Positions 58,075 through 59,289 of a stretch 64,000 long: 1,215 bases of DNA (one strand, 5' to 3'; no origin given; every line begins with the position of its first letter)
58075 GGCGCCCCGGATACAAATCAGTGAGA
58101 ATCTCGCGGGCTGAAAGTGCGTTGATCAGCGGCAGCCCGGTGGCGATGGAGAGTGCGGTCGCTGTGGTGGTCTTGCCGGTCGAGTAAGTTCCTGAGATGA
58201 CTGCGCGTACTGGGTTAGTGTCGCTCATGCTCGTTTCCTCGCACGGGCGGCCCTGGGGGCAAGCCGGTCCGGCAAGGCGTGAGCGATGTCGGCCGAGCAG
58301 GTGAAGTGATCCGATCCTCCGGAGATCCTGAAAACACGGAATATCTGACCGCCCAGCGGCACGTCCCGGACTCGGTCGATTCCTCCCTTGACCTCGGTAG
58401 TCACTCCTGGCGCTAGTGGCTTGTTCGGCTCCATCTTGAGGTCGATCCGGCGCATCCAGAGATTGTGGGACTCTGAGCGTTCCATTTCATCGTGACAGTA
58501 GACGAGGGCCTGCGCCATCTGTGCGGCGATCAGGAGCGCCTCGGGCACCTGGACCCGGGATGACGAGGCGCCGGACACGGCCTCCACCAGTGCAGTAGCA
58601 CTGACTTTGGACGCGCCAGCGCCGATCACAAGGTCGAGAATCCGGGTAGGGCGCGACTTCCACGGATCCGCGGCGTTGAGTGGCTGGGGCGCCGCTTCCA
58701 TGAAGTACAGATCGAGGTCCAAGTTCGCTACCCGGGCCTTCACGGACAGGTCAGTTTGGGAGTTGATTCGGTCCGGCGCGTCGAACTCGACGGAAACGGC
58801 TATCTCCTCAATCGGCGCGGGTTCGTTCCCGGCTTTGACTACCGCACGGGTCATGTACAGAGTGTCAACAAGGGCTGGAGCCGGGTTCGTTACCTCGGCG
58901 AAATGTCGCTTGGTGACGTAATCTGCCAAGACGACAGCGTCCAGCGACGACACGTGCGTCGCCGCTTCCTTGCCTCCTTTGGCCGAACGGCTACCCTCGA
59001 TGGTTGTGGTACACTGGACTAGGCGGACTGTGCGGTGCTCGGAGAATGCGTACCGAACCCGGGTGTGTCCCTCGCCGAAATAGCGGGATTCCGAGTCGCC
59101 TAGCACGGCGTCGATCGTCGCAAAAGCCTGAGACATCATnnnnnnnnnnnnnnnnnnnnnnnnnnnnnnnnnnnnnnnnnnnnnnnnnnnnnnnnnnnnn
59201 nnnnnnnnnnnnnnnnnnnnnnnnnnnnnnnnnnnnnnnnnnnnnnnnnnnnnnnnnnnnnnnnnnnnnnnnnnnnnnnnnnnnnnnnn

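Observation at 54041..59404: AvrD-like enzyme, P-loop ATPase and MacB-type ABC exporter: candidate small-molecule synthesis and export locus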

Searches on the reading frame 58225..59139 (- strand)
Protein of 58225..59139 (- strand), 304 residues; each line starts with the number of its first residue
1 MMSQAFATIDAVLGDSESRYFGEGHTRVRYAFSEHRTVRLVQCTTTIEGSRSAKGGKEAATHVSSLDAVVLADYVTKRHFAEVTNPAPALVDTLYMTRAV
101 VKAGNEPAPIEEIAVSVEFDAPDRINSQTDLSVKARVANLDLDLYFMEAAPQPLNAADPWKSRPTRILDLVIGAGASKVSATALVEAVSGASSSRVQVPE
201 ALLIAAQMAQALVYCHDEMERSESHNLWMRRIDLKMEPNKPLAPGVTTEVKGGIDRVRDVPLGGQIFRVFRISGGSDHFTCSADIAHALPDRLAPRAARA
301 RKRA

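Call 3: search_protein_families(library=pfam, proteins=[window:58225-59139:-], max_evalue=0.01)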
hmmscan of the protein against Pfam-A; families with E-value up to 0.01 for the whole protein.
window:58225-59139:- (304 aa): 1 family
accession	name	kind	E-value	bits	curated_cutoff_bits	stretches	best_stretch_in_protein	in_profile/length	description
PF05655.16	AvrD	-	9.8e-25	88.1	25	2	6-143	3-152/331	Pseudomonas avirulence D protein (AvrD)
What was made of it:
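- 58225..59139 (-): AvrD/MmyD-family protein (304 aa), predicted butenolide synthase with a double hot-dog fold; carries a unique W51R substitution. Pfam AvrD at 88 bits, E 1e-24 (call 3).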

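Call 4: search_protein_families(library=ncbifam, proteins=[window:58225-59139:-], max_evalue=0.01)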
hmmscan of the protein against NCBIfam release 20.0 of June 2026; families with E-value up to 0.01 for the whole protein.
window:58225-59139:- (304 aa): 0 families

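Call 5: find_homologous_proteins(query=window:58225-59139:-)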
Query window:58225-59139:- (304 aa): 4 proteins with E <= 0.001 among 8000 candidates.
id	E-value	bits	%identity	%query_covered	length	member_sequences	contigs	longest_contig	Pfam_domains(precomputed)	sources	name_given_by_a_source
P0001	4.6e-195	664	100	100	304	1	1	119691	PF05655.17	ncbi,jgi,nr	ncbi:MAG: hypothetical protein LBJ02_06340 [Bifidobacteriaceae bacterium]|jgi:hypothetical protein|n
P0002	3.7e-103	363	59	96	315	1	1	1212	PF05655.17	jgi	jgi:hypothetical protein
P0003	6.5e-53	198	38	87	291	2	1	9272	PF05655.17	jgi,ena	-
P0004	9.4e-46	175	42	71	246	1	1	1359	PF05655.17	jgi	jgi:hypothetical protein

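Call 6: search_solved_structures(query=window:58225-59139:-, max_evalue=1)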
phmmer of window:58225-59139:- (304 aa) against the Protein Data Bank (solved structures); distinct sequences matched with E-value up to 1: 0.

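Call 9: find_encoding_contigs(protein=P0003, flank=8000)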
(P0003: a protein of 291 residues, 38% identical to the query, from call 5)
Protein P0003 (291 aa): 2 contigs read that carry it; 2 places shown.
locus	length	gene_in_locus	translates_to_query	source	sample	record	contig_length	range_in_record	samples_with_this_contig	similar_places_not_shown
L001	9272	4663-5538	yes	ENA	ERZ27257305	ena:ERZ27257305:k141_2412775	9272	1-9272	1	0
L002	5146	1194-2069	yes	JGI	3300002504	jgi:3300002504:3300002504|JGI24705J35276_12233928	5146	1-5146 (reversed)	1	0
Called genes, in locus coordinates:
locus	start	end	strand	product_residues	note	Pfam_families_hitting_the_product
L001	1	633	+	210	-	?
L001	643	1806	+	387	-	PF00155:Aminotran_1_2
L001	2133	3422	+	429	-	PF00285:Citrate_synt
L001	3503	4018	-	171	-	PF17926:TetR_C_21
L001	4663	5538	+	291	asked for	PF05655:AvrD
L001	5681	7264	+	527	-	PF07690:MFS_1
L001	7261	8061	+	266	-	PF13521:AAA_28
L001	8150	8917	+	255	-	PF00702:Hydrolase, PF13419:HAD_2, PF13242:Hydrolase_like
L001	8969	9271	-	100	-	?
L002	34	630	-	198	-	PF00440:TetR_N, PF17926:TetR_C_21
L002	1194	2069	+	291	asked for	PF05655:AvrD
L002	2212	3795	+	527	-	PF07690:MFS_1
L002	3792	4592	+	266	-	PF13521:AAA_28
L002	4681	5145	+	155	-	?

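Call 18: search_protein_representatives(protein=window:58225-59139:-)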
Query: 304 residues. Proteins with E-value up to 0.001 (for the whole library): 404; up to 1e-10: 90; up to 1e-30: 3. The best 150 are listed.
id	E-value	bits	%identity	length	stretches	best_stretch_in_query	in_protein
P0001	1.5e-195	664.2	100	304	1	1-304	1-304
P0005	1.7e-66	240.9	43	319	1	2-298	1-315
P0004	3.0e-46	174.5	48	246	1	76-291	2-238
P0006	2.5e-30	122.2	40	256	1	75-292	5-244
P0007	4.9e-23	98.3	40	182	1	3-141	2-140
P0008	6.3e-22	94.7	33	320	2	167-292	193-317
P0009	3.0e-21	92.5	33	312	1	3-293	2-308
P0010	4.2e-20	88.7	34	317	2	8-115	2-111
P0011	1.8e-19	86.6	31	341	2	189-292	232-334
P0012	3.8e-18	82.3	45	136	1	2-103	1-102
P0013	1.4e-17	80.5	33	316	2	9-113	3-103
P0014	9.9e-17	77.7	33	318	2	9-122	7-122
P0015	1.1e-16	77.6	27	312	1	3-289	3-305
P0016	2.0e-16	76.7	33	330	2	7-117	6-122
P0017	3.8e-16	75.7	30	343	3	187-293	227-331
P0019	1.3e-15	74.0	30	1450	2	190-291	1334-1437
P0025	7.7e-15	71.4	27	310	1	7-291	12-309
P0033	2.2e-13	66.7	30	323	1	6-294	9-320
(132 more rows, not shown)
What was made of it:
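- On AvrD family (Pfam PF05655): Exhaustive phmmer finds 404 family representatives (call 18).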

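Call 20: find_encoding_contigs(protein=P0005, flank=8000)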
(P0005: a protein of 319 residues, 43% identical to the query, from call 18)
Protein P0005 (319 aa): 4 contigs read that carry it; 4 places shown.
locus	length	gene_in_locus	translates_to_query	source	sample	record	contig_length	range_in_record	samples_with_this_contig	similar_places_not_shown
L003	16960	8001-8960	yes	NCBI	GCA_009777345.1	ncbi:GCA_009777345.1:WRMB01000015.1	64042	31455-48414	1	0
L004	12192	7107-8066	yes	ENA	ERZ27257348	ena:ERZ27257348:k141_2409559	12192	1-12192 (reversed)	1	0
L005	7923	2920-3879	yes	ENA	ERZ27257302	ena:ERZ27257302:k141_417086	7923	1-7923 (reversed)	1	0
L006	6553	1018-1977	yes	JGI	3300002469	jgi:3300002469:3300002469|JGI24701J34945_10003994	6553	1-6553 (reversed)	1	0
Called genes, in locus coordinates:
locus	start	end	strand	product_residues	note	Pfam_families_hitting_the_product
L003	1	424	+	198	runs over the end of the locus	-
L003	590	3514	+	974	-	-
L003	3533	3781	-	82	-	PF24551:Rv0428c_N (weak)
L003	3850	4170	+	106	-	PF12838:Fer4_7 (faint), PF13484:Fer4_16 (faint), PF00037:Fer4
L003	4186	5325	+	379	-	PF00155:Aminotran_1_2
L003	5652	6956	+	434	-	PF00285:Citrate_synt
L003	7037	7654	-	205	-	PF00440:TetR_N, PF17926:TetR_C_21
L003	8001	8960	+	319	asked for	PF05655:AvrD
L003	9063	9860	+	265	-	PF13521:AAA_28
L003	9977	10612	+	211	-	PF00005:ABC_tran, PF02463:SMC_N (faint)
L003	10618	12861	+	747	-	PF02687:FtsX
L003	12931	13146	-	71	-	-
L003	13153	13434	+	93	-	-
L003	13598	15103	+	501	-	PF06609:TRI12 (weak), PF07690:MFS_1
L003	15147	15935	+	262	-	PF00702:Hydrolase, PF13419:HAD_2, PF13242:Hydrolase_like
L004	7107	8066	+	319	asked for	PF05655:AvrD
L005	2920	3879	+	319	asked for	PF05655:AvrD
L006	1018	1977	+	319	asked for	PF05655:AvrD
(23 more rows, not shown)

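Call 21: find_encoding_contigs(protein=P0006, flank=8000)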
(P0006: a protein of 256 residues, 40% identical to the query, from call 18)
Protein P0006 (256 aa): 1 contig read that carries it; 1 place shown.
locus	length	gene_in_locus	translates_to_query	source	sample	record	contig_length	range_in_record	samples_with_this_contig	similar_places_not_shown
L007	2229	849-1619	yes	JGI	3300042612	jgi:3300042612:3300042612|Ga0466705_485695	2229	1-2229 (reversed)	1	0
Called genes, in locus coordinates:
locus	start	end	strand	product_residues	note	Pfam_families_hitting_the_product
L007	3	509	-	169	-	?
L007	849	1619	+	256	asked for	PF05655:AvrD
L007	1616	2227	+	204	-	?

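Call 22: find_encoding_contigs(protein=P0009, flank=8000)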
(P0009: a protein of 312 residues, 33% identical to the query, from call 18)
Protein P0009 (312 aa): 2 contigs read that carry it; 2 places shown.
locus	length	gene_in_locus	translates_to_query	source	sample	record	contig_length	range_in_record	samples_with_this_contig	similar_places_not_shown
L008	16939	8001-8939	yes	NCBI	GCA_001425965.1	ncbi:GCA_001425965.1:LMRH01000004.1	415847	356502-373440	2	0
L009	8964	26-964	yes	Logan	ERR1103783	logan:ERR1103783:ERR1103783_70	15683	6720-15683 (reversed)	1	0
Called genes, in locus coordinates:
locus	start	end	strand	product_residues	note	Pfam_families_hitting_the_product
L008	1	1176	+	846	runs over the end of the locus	PF22666:Glyco_hydro_2_N2, PF02837:Glyco_hydro_2_N (faint), PF00703:Glyco_hydro_2 (weak)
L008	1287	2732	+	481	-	PF00232:Glyco_hydro_1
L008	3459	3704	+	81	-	PF00462:Glutaredoxin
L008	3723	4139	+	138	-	PF07972:Flavodoxin_NdrI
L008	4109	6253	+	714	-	PF08343:RNR_N, PF00317:Ribonuc_red_lgN, PF02867:Ribonuc_red_lgC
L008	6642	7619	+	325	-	PF00268:Ribonuc_red_sm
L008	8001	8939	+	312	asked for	PF05655:AvrD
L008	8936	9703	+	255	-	PF13521:AAA_28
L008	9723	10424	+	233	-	PF02463:SMC_N (faint), PF00005:ABC_tran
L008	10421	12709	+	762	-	PF02687:FtsX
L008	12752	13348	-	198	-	PF00440:TetR_N, PF13977:TetR_C_6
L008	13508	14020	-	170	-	PF00156:Pribosyltran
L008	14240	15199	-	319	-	PF00254:FKBP_C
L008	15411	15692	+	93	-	PF27609:Rv1322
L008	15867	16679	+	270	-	PF00561:Abhydrolase_1, PF12146:Hydrolase_4, PF12697:Abhydrolase_6, PF03096:Ndr, PF08386:Abhydrolase_4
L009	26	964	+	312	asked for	PF05655:AvrD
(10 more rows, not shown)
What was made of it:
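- On AfsA-type gamma-butyrolactone/butenolide hormone system: TetRs next to relatives are of the TetR_C_21 and TetR_C_6 types (calls 20, 22).
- Known receptor TetRs are of the ScbR/ArpA type, whereas here they are the TetR_C_21 and TetR_C_6 types (calls 20, 22).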

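Call 41: predict_structure(alignment_id=A1)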
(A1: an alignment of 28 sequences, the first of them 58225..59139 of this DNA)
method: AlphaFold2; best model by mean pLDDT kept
length: 304 residues; sequences in the alignment: 28
mean_pLDDT: 90.6   pTM: 0.91
mean pLDDT of the five models: 90.6, 89.6, 88.8, 88.4, 88.3
residues with pLDDT >= 90: 214; 70-90: 73; 50-70: 16; < 50: 1
segments of 3 or more residues with pLDDT < 50: none
pLDDT, mean of each block of 10 residues (from residue 1): 95 95 92 76 91 85 94 93 85 93 93 92 74 96 94 62 92 98 88 86 98 97 91 95 95 97 94 98 96 88 78
secondary structure, 60 per line:
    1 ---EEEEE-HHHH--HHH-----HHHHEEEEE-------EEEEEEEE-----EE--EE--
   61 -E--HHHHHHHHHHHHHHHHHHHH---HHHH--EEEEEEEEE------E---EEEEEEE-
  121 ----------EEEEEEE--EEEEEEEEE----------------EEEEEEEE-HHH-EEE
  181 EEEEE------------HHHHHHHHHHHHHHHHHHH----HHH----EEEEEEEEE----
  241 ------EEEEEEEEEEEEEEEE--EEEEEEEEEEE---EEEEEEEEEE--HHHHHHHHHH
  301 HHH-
elements in order: E4-8 H10-13 H24-27 E28-32 E40-47 H65-84 H88-91 E94-102 E113-119 E131-137 E140-148 E165-172 E178-185 H198-216 E228-236 E247-262 E265-275 E279-288 H291-303

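Call 45: fold_search(model_id=the predicted structure, library=pdb)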
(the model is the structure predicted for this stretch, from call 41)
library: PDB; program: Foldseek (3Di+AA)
matches with E <= 10: 1463; with E <= 0.001: 136
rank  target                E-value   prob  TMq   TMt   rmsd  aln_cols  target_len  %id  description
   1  3u0a_B                3.0e-08  1.00  0.45  0.53   9.2       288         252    7  Crystal structure of an Acyl-CoA thioesterase II TesB2 from Mycobacterium marinum (released 2011-10-05)
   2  4r9z_A                3.6e-08  1.00  0.47  0.57   8.8       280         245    9  Mycobacterium avium subs paratuberculosis tesB protein MAP1729c (released 2014-10-08)
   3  4r9z_B                3.6e-08  1.00  0.46  0.54   8.9       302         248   10  Mycobacterium avium subs paratuberculosis tesB protein MAP1729c (released 2014-10-08)
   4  4r4u_C                5.6e-08  1.00  0.47  0.51   9.6       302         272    7  Crystal structure of acyl-CoA thioesterase tesB from Yersinia pestis in complex with coenzyme A (released 2015-04-15)
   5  4r4u_D                1.1e-07  1.00  0.46  0.52   9.3       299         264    7  Crystal structure of acyl-CoA thioesterase tesB from Yersinia pestis in complex with coenzyme A (released 2015-04-15)
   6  3rd7_A                1.1e-07  1.00  0.47  0.51  10.4       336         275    8  Crystal structure of acyl-coa thioesterase from mycobacterium avium (released 2011-06-08)
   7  3bbj_B                1.5e-07  1.00  0.41  0.46   9.6       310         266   10  CRYSTAL STRUCTURE OF A PUTATIVE THIOESTERASE II (TFU_2367) FROM THERMOBIFIDA FUSCA YX AT 2.45 A RESOLUTION (released 2007-11-20)
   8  4qfw_A                1.8e-07  1.00  0.46  0.52   9.4       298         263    6  Crystal structure of acyl-CoA thioesterase tesB from Yersinia pestis (released 2014-06-04)
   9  3bbj_A                1.8e-07  1.00  0.43  0.47   9.1       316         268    8  CRYSTAL STRUCTURE OF A PUTATIVE THIOESTERASE II (TFU_2367) FROM THERMOBIFIDA FUSCA YX AT 2.45 A RESOLUTION (released 2007-11-20)
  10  3u0a_A                2.0e-07  1.00  0.45  0.51   9.2       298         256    8  Crystal structure of an Acyl-CoA thioesterase II TesB2 from Mycobacterium marinum (released 2011-10-05)
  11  3cjy                  2.3e-07  1.00  0.46  0.53   8.3       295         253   12  Crystal structure of putative thioesterase (YP_496845.1) from Novosphingobium aromaticivorans DSM 12444 at 1.70 A resolu (released 2008-04-01)
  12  4qfw_C                2.4e-07  1.00  0.45  0.50   9.5       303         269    7  Crystal structure of acyl-CoA thioesterase tesB from Yersinia pestis (released 2014-06-04)
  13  4r4u_A                2.6e-07  1.00  0.45  0.49   9.2       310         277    6  Crystal structure of acyl-CoA thioesterase tesB from Yersinia pestis in complex with coenzyme A (released 2015-04-15)
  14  4qfw_B                2.9e-07  1.00  0.46  0.51   9.5       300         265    6  Crystal structure of acyl-CoA thioesterase tesB from Yersinia pestis (released 2014-06-04)
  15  3rd7_B                3.6e-07  1.00  0.49  0.53   9.6       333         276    8  Crystal structure of acyl-coa thioesterase from mycobacterium avium (released 2011-06-08)
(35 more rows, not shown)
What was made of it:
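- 58225..59139 (-): AF2 model pLDDT 90.6; the best PDB folds are TesB-type and acyl-ACP thioesterases and PKS DH domains (calls 41, 45).
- Hot-dog folds include many thioesterases (call 45).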

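Call 55: search_protein_families(library=pfam, proteins=[P0019], max_evalue=0.0001)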
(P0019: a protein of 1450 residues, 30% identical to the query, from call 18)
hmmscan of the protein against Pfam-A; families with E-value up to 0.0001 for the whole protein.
P0019 (1450 aa): 8 families
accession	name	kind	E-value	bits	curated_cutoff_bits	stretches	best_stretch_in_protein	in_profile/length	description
PF00109.32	ketoacyl-synt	-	7.1e-83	278.5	20.8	1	105-333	5-252/252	Beta-ketoacyl synthase, N-terminal domain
PF00698.26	Acyl_transf_1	-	4.5e-50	171.4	32.7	1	618-920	2-302/319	Acyl transferase domain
PF02801.28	Ketoacyl-synt_C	-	8.6e-42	142.3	20.8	1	341-458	1-118/119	Beta-ketoacyl synthase, C-terminal domain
PF05655.16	AvrD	-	1.5e-29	103.9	25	1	1130-1436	6-331/331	Pseudomonas avirulence D protein (AvrD)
PF00550.31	PP-binding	-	5.9e-25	87.7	20.8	2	1027-1092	2-67/67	Phosphopantetheine attachment site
PF23297.2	ACP_SdgA_C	-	7.6e-15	55.2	27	1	1020-1102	7-89/95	Highly reducing polyketide synthase sdgA, C-terminal ACP domain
PF16197.11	KAsynt_C_assoc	-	1.2e-14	55.1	33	1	462-572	2-103/111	Ketoacyl-synthetase C-terminal extension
PF22621.2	CurL-like_PKS_C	-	5.8e-07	29.8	27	1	528-590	1-63/64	CurL-like, PKS C-terminal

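Call 81: search_protein_families(library=padloc, proteins=[window:58225-59139:-], max_evalue=0.001)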
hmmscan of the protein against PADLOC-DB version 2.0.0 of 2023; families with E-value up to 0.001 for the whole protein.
window:58225-59139:- (304 aa): 0 families

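Call 83: find_encoding_contigs(protein=P0010, flank=6000, max_places=2)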
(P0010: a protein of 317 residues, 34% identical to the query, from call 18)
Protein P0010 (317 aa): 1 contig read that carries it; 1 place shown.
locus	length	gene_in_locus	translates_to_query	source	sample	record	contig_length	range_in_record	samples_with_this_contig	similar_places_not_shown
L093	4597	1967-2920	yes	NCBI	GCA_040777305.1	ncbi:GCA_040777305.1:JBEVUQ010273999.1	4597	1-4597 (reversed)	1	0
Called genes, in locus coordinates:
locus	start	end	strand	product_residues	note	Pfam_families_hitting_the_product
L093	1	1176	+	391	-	?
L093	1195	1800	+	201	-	PF00072:Response_reg, PF00196:GerE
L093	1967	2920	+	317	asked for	PF05655:AvrD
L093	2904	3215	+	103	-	PF13521:AAA_28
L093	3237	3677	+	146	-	-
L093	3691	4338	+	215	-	PF03193:RsgA_GTPase (faint), PF02463:SMC_N (faint), PF00005:ABC_tran, PF13304:AAA_21 (faint)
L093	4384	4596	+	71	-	?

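Call 84: find_encoding_contigs(protein=P0025, flank=6000, max_places=2)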
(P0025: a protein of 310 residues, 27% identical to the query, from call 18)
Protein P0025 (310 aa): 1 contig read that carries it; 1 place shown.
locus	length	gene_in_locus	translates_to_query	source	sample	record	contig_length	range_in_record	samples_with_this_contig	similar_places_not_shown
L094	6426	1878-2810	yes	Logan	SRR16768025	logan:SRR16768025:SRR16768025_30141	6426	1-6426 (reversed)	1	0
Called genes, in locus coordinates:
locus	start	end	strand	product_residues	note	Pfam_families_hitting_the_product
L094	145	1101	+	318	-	PF07690:MFS_1, PF06779:MFS_4 (weak), PF13347:MFS_2 (weak)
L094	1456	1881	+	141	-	PF03061:4HBT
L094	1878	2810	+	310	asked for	PF05655:AvrD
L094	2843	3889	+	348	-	PF08545:ACP_syn_III, PF08541:ACP_syn_III_C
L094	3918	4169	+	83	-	PF00550:PP-binding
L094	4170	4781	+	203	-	PF00300:His_Phos_1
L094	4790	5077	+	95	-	PF03992:ABM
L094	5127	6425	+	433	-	?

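Call 85: find_encoding_contigs(protein=P0033, flank=6000, max_places=2)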
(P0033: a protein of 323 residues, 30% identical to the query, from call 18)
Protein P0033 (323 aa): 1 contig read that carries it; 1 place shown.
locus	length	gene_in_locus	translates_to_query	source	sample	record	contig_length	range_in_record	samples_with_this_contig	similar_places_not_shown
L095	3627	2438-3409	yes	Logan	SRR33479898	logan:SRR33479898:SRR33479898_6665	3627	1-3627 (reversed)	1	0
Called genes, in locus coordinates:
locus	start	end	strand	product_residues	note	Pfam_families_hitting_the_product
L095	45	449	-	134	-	-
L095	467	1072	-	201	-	PF07681:DoxX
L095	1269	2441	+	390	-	PF07690:MFS_1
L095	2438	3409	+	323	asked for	PF05655:AvrD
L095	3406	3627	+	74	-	?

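Call 86: find_encoding_contigs(protein=P0016, flank=6000, max_places=2)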
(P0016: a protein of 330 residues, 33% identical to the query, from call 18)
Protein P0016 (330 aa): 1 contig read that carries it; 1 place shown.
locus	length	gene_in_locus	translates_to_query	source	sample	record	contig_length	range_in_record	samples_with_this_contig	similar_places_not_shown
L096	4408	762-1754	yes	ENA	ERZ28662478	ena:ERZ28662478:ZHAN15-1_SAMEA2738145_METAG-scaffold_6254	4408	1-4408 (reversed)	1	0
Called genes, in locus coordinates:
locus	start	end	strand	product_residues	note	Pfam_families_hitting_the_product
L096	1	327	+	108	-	?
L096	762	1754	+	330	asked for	PF05655:AvrD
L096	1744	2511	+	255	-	PF13521:AAA_28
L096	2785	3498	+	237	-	PF00005:ABC_tran, PF02463:SMC_N (faint), PF13304:AAA_21 (faint)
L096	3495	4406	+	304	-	?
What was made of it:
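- The same cassette appears in metagenomic relatives (calls 9, 20, 22, 83, 86).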
